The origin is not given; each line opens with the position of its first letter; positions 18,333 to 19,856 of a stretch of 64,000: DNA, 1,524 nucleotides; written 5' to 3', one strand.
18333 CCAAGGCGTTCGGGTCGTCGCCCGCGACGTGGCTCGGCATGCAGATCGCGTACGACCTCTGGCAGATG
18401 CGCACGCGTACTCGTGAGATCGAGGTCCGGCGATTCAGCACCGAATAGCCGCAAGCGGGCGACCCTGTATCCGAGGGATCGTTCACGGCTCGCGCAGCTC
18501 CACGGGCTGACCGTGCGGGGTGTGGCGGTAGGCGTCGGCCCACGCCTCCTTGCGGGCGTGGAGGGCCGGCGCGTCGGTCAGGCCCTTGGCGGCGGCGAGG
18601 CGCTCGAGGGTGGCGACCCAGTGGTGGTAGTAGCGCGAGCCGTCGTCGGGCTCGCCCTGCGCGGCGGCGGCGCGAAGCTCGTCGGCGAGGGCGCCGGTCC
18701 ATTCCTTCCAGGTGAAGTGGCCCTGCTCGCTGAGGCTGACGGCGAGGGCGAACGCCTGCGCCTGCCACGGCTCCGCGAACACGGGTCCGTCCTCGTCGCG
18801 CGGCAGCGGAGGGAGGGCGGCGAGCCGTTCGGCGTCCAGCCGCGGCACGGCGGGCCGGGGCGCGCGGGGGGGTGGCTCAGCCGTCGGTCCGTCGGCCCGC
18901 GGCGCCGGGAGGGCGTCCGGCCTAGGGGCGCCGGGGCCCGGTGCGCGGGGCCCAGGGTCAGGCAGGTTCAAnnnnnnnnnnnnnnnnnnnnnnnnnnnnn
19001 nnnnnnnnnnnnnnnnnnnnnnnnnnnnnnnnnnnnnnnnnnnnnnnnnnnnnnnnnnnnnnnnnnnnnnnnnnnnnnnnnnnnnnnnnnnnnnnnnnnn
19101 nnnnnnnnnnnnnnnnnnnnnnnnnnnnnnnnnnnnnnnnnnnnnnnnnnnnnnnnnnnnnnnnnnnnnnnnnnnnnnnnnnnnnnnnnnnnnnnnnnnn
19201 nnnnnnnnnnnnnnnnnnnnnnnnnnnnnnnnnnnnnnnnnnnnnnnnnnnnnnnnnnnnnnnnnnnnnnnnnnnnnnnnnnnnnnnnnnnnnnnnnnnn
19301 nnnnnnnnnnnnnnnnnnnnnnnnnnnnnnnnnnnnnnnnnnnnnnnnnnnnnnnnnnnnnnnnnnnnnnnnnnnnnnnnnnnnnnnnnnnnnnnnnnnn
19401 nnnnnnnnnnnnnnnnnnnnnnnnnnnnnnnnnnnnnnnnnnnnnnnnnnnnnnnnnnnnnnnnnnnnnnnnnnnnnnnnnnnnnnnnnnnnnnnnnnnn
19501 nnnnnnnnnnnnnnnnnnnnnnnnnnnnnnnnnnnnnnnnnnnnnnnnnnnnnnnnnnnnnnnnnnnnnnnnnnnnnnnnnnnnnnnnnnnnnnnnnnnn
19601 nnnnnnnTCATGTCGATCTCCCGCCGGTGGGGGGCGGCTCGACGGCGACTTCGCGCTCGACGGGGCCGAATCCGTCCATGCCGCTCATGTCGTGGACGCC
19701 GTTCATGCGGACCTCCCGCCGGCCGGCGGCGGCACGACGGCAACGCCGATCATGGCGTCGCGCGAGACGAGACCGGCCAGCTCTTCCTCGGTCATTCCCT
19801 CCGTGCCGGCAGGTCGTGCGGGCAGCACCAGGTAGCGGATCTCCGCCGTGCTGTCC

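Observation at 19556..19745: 95-bp tandem duplication exactly at the nthA/nthB translational-coupling junction creates a 32-aa decoy reading frame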

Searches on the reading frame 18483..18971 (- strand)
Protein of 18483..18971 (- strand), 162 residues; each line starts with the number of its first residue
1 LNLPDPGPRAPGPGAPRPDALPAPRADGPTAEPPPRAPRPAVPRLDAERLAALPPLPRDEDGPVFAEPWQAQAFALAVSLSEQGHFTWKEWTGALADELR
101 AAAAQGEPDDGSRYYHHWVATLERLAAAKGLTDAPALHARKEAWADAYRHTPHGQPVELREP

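Call 6: search_protein_families(library=pfam, proteins=[window:18483-18971:-], max_evalue=0.01)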
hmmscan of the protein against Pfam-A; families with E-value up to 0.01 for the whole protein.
window:18483-18971:- (162 aa): 1 family
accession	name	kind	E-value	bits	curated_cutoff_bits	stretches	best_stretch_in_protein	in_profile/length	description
PF21006.2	NHase_beta_N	-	7.3e-11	42.6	21.5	1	57-147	17-101/115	Nitrile hydratase beta subunit, N-terminal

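Call 7: search_protein_families(library=ncbifam, proteins=[window:18483-18971:-], max_evalue=0.01)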
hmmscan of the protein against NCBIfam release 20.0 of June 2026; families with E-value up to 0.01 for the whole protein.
window:18483-18971:- (162 aa): 2 families
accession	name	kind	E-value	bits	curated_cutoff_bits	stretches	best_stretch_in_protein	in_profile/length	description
TIGR03889.1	nitrile_acc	equivalog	5.4e-27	93.6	46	1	65-136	1-72/74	nitrile hydratase accessory protein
TIGR03888.1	nitrile_beta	equivalog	1.7e-09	37.9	152.2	1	55-151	15-105/226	nitrile hydratase subunit beta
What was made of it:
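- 18483..18971 (-): NHase accessory (activator, P14K-like) protein gene, overlapping the nthB end by 14 nt. TIGR03889 E=5.4e-27 (call 7).
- Checked: The accessory gene is 18971..18483 (TIGR03889, call 7).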

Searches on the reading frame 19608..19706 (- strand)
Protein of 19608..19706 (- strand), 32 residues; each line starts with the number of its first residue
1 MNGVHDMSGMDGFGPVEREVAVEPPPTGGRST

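Call 6: search_protein_families(library=pfam, proteins=[window:19608-19706:-], max_evalue=0.01)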
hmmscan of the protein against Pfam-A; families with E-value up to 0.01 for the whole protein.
window:19608-19706:- (32 aa): 1 family
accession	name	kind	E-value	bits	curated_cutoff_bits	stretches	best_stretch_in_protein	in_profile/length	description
PF21006.2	NHase_beta_N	-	5.4e-05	23.7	21.5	1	1-19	1-19/115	Nitrile hydratase beta subunit, N-terminal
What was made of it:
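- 19608..19706 (-): 32-codon relay mini-ORF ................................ (stop included). Weak NHase_beta_N match over residues 1-19 (call 6).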

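Call 7: search_protein_families(library=ncbifam, proteins=[window:19608-19706:-], max_evalue=0.01)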
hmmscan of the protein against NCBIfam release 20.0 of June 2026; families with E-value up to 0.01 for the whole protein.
window:19608-19706:- (32 aa): 1 family
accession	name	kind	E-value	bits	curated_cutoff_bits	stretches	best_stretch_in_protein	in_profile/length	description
TIGR03888.1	nitrile_beta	equivalog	4.2e-05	23.5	152.2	1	1-21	1-21/226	nitrile hydratase subunit beta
